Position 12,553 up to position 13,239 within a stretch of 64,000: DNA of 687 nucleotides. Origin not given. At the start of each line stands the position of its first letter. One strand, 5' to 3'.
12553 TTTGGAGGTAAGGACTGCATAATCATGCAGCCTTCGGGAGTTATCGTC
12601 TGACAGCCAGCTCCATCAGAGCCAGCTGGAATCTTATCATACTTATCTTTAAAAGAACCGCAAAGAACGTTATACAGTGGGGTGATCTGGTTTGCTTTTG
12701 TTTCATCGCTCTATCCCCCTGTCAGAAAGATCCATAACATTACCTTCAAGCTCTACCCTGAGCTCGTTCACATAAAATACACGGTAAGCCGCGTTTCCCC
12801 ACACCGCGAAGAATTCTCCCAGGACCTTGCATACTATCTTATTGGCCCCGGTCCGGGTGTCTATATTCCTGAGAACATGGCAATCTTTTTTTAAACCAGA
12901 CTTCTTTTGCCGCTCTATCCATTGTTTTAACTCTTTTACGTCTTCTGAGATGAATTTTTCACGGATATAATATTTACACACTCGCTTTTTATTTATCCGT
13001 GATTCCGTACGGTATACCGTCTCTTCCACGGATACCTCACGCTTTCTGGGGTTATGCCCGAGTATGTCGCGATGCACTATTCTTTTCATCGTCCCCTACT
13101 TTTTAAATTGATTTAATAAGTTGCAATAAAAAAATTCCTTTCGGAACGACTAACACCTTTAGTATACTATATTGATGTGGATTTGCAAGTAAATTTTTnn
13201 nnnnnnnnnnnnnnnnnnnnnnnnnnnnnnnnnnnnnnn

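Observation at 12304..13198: An ~0.9 kb AT-rich insertion between the normally adjacent plsY and gpsA, carrying an orphan ORF, its own terminator and repeat arrays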

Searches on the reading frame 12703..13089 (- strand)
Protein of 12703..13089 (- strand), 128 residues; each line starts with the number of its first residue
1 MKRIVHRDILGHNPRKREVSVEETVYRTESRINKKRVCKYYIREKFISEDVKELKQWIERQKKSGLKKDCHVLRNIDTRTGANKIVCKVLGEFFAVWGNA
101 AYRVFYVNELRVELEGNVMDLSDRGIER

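Call 7: search_protein_families(library=pfam, proteins=[window:12703-13089:-], max_evalue=10)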
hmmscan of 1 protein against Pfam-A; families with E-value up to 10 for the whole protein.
window:12703-13089:- (128 aa): 4 families
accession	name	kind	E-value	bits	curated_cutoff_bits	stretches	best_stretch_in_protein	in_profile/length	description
PF12887.12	SICA_alpha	-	0.029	14.7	23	1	47-94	33-82/185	SICA extracellular alpha domain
PF09320.16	DUF1977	-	0.089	13.4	23.4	1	23-75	18-74/108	Domain of unknown function (DUF1977)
PF19512.4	DUF6046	-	0.12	12.8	27.4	1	2-72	14-79/122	Domain of unknown function (DUF6046)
PF07517.20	SecA_DEAD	-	0.2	11.4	24.6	1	43-118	15-87/290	SecA DEAD-like domain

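Call 8: search_protein_families(library=phrogs, proteins=[window:12703-13089:-], max_evalue=1)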
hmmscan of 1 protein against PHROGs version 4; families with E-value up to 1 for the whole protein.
window:12703-13089:- (128 aa): 5 families
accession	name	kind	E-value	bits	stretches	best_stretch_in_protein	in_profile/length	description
phrog_19178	-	unknown function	0.013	16.3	1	13-95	60-138/145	-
phrog_2277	-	unknown function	0.016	16.1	1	32-63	28-59/62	-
phrog_13734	-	unknown function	0.035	15.3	1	88-115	14-42/57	-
phrog_19892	-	unknown function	0.067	14.3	1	50-93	4-47/139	-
phrog_1043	-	unknown function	0.44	11.9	1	21-55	14-46/55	unknown function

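Call 9: search_protein_families(library=padloc, proteins=[window:12703-13089:-], max_evalue=1)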
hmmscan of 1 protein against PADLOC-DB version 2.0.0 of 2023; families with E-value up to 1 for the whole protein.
window:12703-13089:- (128 aa): 1 family
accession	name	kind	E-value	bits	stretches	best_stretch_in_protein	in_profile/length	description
PDLC01899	CARF4--CARF_PDDEXK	-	0.0017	15.1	1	33-112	59-138/421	-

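Call 10: search_protein_families(library=ncbifam, proteins=[window:12703-13089:-], max_evalue=0.01)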
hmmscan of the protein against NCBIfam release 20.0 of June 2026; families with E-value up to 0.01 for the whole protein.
window:12703-13089:- (128 aa): 0 families

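Call 11: find_homologous_proteins(query=window:12703-13089:-, max_evalue=0.01)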
Query window:12703-13089:- (128 aa): 9 proteins with E <= 0.01 among 11 candidates.
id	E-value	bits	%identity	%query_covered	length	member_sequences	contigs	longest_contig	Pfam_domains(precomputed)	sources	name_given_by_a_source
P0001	8.9e-71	254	90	100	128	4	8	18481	-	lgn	-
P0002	1.5e-61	224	78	98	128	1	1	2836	-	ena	-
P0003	3.4e-60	219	76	98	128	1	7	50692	-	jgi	jgi:hypothetical protein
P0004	1.7e-53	198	76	89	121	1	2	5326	-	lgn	-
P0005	1.9e-45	172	62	91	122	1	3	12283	-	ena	-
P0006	1.5e-44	169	62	90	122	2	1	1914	-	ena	-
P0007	1.0e-35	140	57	91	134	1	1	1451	-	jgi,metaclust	metaclust:\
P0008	6.3e-35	138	50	99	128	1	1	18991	-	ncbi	-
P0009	1.7e-34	136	50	98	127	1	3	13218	-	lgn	-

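Call 12: find_encoding_contigs(protein=P0003, flank=5000, max_places=4)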
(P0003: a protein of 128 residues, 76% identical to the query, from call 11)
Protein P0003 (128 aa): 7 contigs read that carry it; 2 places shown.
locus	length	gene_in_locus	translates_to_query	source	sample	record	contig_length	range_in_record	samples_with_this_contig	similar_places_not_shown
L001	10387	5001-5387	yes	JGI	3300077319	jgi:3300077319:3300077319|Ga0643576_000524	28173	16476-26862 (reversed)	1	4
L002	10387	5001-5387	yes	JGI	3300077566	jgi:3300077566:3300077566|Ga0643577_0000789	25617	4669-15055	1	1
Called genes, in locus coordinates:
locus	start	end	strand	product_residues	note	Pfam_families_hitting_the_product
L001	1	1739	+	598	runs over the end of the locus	PF00009:GTP_EFTU, PF03144:GTP_EFTU_D2, PF00679:EFG_C, PF06421:LepA_C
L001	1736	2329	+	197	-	PF10502:Peptidase_S26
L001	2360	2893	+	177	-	PF01066:CDP-OH_P_transf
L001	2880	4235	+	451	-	PF00009:GTP_EFTU (weak), PF01926:MMR_HSR1, PF02421:FeoB_N, PF04548:AIG1 (weak), PF00009:GTP_EFTU, PF01926:MMR_HSR1, PF02421:FeoB_N, PF14714:KH_dom-like, +2 more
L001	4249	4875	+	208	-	PF02660:G3P_acyltransf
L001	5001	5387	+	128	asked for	-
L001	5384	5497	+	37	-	-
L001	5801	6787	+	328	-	PF01210:NAD_Gly3P_dh_N, PF07479:NAD_Gly3P_dh_C, PF20618:GPD_NAD_C_bact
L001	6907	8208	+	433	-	PF01408:GFO_IDH_MocA (weak), PF03447:NAD_binding_3, PF00742:Homoserine_dh, PF01842:ACT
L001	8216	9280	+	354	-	PF00291:PALP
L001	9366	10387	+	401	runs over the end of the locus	PF01676:Metalloenzyme, PF10143:PhosphMutase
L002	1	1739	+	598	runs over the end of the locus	PF00009:GTP_EFTU, PF03144:GTP_EFTU_D2, PF00679:EFG_C, PF06421:LepA_C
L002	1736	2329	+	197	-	PF10502:Peptidase_S26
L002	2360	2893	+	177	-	PF01066:CDP-OH_P_transf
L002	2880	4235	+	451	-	PF00009:GTP_EFTU (weak), PF01926:MMR_HSR1, PF02421:FeoB_N, PF04548:AIG1 (weak), PF00009:GTP_EFTU (weak), PF01926:MMR_HSR1, PF02421:FeoB_N, PF14714:KH_dom-like, +2 more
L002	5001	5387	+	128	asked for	-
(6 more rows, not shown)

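Call 13: find_encoding_contigs(protein=P0008, flank=5000, max_places=3)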
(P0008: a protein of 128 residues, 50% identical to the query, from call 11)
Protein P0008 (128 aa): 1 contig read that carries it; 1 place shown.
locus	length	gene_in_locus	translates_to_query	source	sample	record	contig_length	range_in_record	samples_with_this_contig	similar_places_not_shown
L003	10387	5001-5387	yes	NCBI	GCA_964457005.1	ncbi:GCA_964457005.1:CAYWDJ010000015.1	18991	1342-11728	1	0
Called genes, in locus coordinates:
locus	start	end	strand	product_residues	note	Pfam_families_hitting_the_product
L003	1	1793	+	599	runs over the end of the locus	PF00009:GTP_EFTU, PF03144:GTP_EFTU_D2, PF00679:EFG_C, PF06421:LepA_C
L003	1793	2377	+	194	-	PF10502:Peptidase_S26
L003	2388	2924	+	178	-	PF01066:CDP-OH_P_transf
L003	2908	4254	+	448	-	PF00071:Ras (faint), PF00350:Dynamin_N (faint), PF01926:MMR_HSR1, PF02421:FeoB_N, PF00009:GTP_EFTU, PF01926:MMR_HSR1, PF02421:FeoB_N, PF14714:KH_dom-like, +3 more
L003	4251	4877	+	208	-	PF02660:G3P_acyltransf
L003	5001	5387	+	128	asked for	-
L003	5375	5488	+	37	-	-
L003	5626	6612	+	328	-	PF01210:NAD_Gly3P_dh_N, PF07479:NAD_Gly3P_dh_C, PF20618:GPD_NAD_C_bact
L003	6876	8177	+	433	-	PF03447:NAD_binding_3, PF00742:Homoserine_dh, PF01842:ACT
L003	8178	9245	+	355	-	PF00291:PALP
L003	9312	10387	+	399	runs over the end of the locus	PF01676:Metalloenzyme, PF10143:PhosphMutase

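Call 14: find_encoding_contigs(protein=P0009, flank=5000, max_places=3)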
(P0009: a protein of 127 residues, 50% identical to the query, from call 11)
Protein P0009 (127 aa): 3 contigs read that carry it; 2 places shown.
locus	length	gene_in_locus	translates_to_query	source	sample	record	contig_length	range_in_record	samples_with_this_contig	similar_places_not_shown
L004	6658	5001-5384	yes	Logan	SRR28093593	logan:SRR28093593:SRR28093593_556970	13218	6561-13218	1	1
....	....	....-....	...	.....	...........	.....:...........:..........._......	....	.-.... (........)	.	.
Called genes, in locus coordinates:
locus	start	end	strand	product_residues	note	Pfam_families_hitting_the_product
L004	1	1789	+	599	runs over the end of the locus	PF00009:GTP_EFTU, PF03144:GTP_EFTU_D2, PF00679:EFG_C, PF06421:LepA_C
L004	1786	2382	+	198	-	PF10502:Peptidase_S26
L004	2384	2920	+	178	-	PF01066:CDP-OH_P_transf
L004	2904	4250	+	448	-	PF00071:Ras (faint), PF00350:Dynamin_N (faint), PF01926:MMR_HSR1, PF02421:FeoB_N, PF00009:GTP_EFTU, PF01926:MMR_HSR1, PF02421:FeoB_N, PF14714:KH_dom-like, +5 more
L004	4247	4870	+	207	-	PF02660:G3P_acyltransf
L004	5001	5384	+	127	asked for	-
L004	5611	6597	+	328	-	PF01210:NAD_Gly3P_dh_N, PF07479:NAD_Gly3P_dh_C, PF20618:GPD_NAD_C_bact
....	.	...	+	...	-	?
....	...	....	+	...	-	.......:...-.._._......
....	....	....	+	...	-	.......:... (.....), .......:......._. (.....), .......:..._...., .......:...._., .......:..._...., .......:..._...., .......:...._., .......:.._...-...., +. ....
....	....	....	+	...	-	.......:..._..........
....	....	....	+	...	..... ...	-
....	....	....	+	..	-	-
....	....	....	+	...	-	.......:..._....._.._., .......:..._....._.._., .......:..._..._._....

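Call 15: find_encoding_contigs(protein=P0005, flank=5000, max_places=3)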
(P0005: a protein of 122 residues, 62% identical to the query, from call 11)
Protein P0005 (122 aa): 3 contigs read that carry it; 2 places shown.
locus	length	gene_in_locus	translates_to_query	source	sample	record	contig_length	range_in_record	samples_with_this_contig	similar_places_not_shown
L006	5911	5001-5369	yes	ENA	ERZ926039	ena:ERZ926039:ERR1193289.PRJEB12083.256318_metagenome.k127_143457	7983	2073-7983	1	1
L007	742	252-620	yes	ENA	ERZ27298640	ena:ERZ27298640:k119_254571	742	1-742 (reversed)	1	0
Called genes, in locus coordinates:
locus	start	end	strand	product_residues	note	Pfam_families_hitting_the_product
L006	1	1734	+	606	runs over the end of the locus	PF00009:GTP_EFTU, PF22042:EF-G_D2 (weak), PF03144:GTP_EFTU_D2, PF14492:EFG_III (faint), PF00679:EFG_C, PF06421:LepA_C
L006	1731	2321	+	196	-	PF10502:Peptidase_S26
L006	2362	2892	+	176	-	PF01066:CDP-OH_P_transf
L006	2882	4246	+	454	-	PF00350:Dynamin_N (faint), PF01926:MMR_HSR1, PF02421:FeoB_N, PF03193:RsgA_GTPase (faint), PF01926:MMR_HSR1, PF02421:FeoB_N, PF00009:GTP_EFTU (weak), PF14714:KH_dom-like, +3 more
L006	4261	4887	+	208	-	PF02660:G3P_acyltransf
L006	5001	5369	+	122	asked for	-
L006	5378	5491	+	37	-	-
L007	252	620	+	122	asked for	-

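Call 23: find_related_loci(query=A1, collection=genome_contigs, flank=3000)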
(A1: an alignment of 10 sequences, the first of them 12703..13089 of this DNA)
Query A1 (128 aa) in genome_contigs; peptide patterns used: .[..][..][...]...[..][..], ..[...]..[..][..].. (x = any residue, [..] = any of these).
111 stretches matched a pattern; 18 encode a relative of the query (tblastn E <= 1e-3); 18 distinct loci.
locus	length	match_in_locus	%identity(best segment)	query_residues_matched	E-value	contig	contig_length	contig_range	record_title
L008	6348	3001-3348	59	1-117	5e-49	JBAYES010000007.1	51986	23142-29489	MAG: Candidatus Omnitrophota bacterium isolate SO_2016_CLC_T2_83 scaffold00209_PH3_Jul20_2016, whole genome shotgun sequ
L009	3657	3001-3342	60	4-117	9e-47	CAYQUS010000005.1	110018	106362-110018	MAG TPA_asm: uncultured Planctomycetia bacterium isolate binchicken_co27_479 genome assembly, contig: NODE_252_length_11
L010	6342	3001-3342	54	1-114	1e-41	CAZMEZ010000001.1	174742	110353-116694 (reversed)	MAG TPA_asm: uncultured Planctomycetia bacterium isolate SRP141376_co1_78 genome assembly, contig: NODE_134_length_17474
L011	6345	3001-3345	55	1-115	1e-41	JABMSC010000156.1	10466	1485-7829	MAG: Candidatus Omnitrophota bacterium isolate bin.644 k141_4722667, whole genome shotgun sequence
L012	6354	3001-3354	50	1-118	4e-41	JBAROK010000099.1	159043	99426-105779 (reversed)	MAG: Candidatus Omnitrophota bacterium isolate MFD13429_ilm_asm_bin15 k127_23393, whole genome shotgun sequence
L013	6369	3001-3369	50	1-115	3e-40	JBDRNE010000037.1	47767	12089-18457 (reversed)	MAG: Candidatus Omnitrophota bacterium isolate MEGAHIT-group-1.87 k141_12513287, whole genome shotgun sequence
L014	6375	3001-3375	50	1-127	6e-40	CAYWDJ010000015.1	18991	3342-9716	MAG TPA_asm: uncultured Planctomycetia bacterium isolate binchicken_co181_210 genome assembly, contig: NODE_4649_length_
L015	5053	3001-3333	53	4-115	5e-39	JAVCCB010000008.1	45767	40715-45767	MAG: Candidatus Tantalella remota isolate MAG_3300035698_1097 Ga0374944_042775, whole genome shotgun sequence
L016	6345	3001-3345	48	1-115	9e-38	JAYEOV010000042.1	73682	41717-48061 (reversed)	MAG: Candidatus Omnitrophota bacterium isolate MAG020 MAG020_42, whole genome shotgun sequence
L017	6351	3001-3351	45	1-117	9e-37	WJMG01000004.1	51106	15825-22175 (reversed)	MAG: Candidatus Omnitrophota bacterium isolate Bin_214 k141_210631, whole genome shotgun sequence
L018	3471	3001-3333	54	4-115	1e-36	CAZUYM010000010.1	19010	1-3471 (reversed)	MAG TPA_asm: uncultured Planctomycetia bacterium isolate binchicken_co171_70 genome assembly, contig: NODE_410_length_19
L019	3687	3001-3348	43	1-116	1e-35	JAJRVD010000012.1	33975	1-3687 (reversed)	MAG: Candidatus Omnitrophota bacterium isolate Dive96_bin10.280 k141_924428, whole genome shotgun sequence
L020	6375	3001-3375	44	1-127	2e-35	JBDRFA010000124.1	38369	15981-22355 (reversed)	MAG: Candidatus Omnitrophota bacterium isolate MEGAHIT-group-1.343 k141_13614084, whole genome shotgun sequence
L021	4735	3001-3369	46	1-114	5e-35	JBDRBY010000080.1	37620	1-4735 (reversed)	MAG: Candidatus Omnitrophota bacterium isolate MEGAHIT-group-1.154 k141_7039258, whole genome shotgun sequence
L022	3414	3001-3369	41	1-115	7e-33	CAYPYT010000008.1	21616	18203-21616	MAG TPA_asm: uncultured Planctomycetia bacterium isolate SRP178699_co1_477 genome assembly, contig: NODE_2894_length_216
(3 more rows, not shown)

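Call 26: predict_structure(alignment_id=A1)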
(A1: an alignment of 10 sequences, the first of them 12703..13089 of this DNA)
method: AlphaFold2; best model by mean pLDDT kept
length: 128 residues; sequences in the alignment: 10
mean_pLDDT: 66.9   pTM: 0.51
mean pLDDT of the five models: 66.9, 55.7, 55.2, 54.8, 46.9
residues with pLDDT >= 90: 9; 70-90: 62; 50-70: 33; < 50: 24
segments of 3 or more residues with pLDDT < 50: 1-14, 119-128
pLDDT, mean of each block of 10 residues (from residue 1): 31 50 63 73 87 90 69 70 72 81 79 63 35
secondary structure, 60 per line:
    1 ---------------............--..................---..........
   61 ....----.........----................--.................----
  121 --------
elements in order: E16-27 E30-47 H51-64 E69-77 E82-97 E100-116

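Call 28: search_protein_representatives(alignment_id=A1)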
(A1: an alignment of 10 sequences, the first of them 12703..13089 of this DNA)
Query: 10 sequences, 127 profile positions. Proteins with E-value up to 0.001 (for the whole library): 70; up to 1e-10: 28; up to 1e-30: 5. The best 70 are listed.
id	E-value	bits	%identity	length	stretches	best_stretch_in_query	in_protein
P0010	2.1e-49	183.1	-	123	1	1-122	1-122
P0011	2.6e-44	166.6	-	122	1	1-119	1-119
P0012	9.3e-42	158.4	-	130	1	1-120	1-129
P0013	1.1e-36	141.9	-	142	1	1-119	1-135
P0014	6.5e-34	133.0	-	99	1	27-120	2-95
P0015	2.3e-30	121.6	-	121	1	1-119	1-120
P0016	5.4e-29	117.1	-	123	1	1-119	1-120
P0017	6.4e-29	116.9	-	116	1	1-114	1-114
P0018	1.7e-28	115.6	-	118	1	1-117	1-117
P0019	3.8e-25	104.7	-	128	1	1-116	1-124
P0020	3.6e-24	101.6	-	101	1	26-121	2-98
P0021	3.2e-20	88.8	-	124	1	1-120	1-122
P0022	1.9e-17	79.8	-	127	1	1-120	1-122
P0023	5.6e-16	75.1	-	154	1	1-117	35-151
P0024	1.1e-15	74.1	-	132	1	1-122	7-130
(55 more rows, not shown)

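Call 32: search_protein_families(library=pfam, alignment_id=A2, max_evalue=0.01)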
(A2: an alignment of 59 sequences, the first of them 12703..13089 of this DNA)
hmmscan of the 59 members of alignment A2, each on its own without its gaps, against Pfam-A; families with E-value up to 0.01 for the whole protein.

A. member 1, window:12703-13089:- (128 aa): 0 families

B. families by the number of members that match (of 59 scanned): 3 families
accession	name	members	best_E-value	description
PF19653.4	DUF6156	1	0.0013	Family of unknown function (DUF6156)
PF12887.12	SICA_alpha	1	0.0019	SICA extracellular alpha domain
PF02023.22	SCAN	1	0.0042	SCAN domain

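Call 33: search_solved_structures(query=A2, max_evalue=10)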
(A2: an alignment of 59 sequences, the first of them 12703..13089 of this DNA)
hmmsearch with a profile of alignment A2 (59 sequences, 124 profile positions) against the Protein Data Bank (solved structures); distinct sequences matched with E-value up to 10: 2.
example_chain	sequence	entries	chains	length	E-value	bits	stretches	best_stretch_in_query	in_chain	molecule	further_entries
5egb_A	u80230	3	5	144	0.023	18.1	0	70-95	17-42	Histone-lysine N-methyltransferase PRDM9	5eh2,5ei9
5v3g_D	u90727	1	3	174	2.2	11.7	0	70-95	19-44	PR domain zinc finger protein 9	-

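Call 36: find_homologous_proteins(query=A2, max_evalue=0.001)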
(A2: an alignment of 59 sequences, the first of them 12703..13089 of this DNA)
Query A2 (59 sequences) (128 aa, profile of the alignment): 76 proteins with E <= 0.001 among 542 candidates.
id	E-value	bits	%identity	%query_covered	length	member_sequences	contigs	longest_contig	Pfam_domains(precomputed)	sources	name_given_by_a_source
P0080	1.4e-38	150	26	91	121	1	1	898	-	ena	-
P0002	5.0e-38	148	78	98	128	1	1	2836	-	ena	-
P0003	7.1e-38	147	76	98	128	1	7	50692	-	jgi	jgi:hypothetical protein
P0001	7.2e-38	147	90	100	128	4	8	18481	-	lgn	-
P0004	2.6e-37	146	76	89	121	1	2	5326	-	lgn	-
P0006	1.4e-36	143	62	90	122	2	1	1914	-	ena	-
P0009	3.2e-36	142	50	98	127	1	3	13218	-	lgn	-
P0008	1.2e-35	140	50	99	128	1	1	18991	-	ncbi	-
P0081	1.5e-35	140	24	91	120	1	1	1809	-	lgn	-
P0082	1.6e-35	140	26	89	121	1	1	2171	-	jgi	jgi:hypothetical protein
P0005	2.5e-35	139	62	91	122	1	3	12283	-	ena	-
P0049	1.3e-32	130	17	90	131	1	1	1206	-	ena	-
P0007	3.0e-32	129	57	91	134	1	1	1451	-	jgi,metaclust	metaclust:\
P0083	2.1e-31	127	18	93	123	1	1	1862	-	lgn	-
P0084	3.5e-31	126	17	93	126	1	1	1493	-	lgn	-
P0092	4.3e-30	122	19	91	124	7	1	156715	-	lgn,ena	-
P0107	5.0e-29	119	22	93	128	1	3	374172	-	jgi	-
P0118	4.1e-28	116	18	93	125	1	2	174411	-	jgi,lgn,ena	-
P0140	2.5e-19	88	-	-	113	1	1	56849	-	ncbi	ncbi:hypothetical protein ACFL1E_02565 [Candidatus Omnitrophota bacterium]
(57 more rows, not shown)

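Call 37: find_encoding_contigs(protein=P0107, flank=4000, max_places=1)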
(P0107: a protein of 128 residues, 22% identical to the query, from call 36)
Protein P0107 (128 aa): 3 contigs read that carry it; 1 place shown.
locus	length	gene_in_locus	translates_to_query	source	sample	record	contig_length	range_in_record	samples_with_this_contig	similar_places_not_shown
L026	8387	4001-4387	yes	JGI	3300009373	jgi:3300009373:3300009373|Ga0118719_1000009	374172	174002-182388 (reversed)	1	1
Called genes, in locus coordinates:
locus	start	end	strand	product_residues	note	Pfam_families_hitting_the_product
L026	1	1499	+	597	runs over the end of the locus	PF00009:GTP_EFTU, PF03144:GTP_EFTU_D2, PF14492:EFG_III (weak), PF00679:EFG_C, PF06421:LepA_C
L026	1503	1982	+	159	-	PF05991:NYN_YacP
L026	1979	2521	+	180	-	PF10502:Peptidase_S26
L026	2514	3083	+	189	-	PF01066:CDP-OH_P_transf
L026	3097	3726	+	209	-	PF02660:G3P_acyltransf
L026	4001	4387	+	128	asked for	-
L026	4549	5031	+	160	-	PF04008:Adenosine_kin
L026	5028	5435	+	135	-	PF09383:NIL, PF12838:Fer4_7, PF13247:Fer4_11 (weak), PF00037:Fer4 (weak), PF12837:Fer4_6 (weak), PF13237:Fer4_10 (weak), PF13187:Fer4_9, PF00037:Fer4, +8 more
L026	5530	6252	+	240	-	PF27030:AbpE_bact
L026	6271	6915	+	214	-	PF00132:Hexapep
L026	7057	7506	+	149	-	PF22381:Staph_reg_Sar_Rot, PF01047:MarR, PF12802:MarR_2, PF13463:HTH_27 (weak)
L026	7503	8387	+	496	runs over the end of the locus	PF02321:OEP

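Call 38: find_encoding_contigs(protein=P0118, flank=4000, max_places=1)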
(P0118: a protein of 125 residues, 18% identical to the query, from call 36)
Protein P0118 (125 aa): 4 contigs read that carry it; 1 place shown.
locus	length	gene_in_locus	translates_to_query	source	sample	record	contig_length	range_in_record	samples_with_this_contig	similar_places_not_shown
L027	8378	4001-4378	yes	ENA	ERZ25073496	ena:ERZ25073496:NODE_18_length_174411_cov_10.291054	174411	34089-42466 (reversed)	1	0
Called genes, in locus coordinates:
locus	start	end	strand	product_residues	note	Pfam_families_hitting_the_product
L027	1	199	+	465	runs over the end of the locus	PF02878:PGM_PMM_I, PF02879:PGM_PMM_II, PF02880:PGM_PMM_III, PF00408:PGM_PMM_IV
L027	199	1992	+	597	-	PF00009:GTP_EFTU, PF03144:GTP_EFTU_D2, PF14492:EFG_III (weak), PF16658:RF3_C (faint), PF00679:EFG_C, PF06421:LepA_C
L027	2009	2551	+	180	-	PF10502:Peptidase_S26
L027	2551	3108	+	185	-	PF01066:CDP-OH_P_transf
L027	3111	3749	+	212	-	PF02660:G3P_acyltransf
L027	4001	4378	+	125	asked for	-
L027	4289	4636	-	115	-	-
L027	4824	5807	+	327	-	PF00072:Response_reg, PF13487:HD_5, PF01966:HD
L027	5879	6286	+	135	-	PF09383:NIL, PF14697:Fer4_21, PF00037:Fer4 (weak), PF12837:Fer4_6 (weak), PF13237:Fer4_10 (weak), PF12838:Fer4_7, PF13187:Fer4_9, PF00037:Fer4, +7 more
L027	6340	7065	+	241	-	PF27030:AbpE_bact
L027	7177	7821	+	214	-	PF00132:Hexapep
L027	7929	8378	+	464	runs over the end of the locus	PF02321:OEP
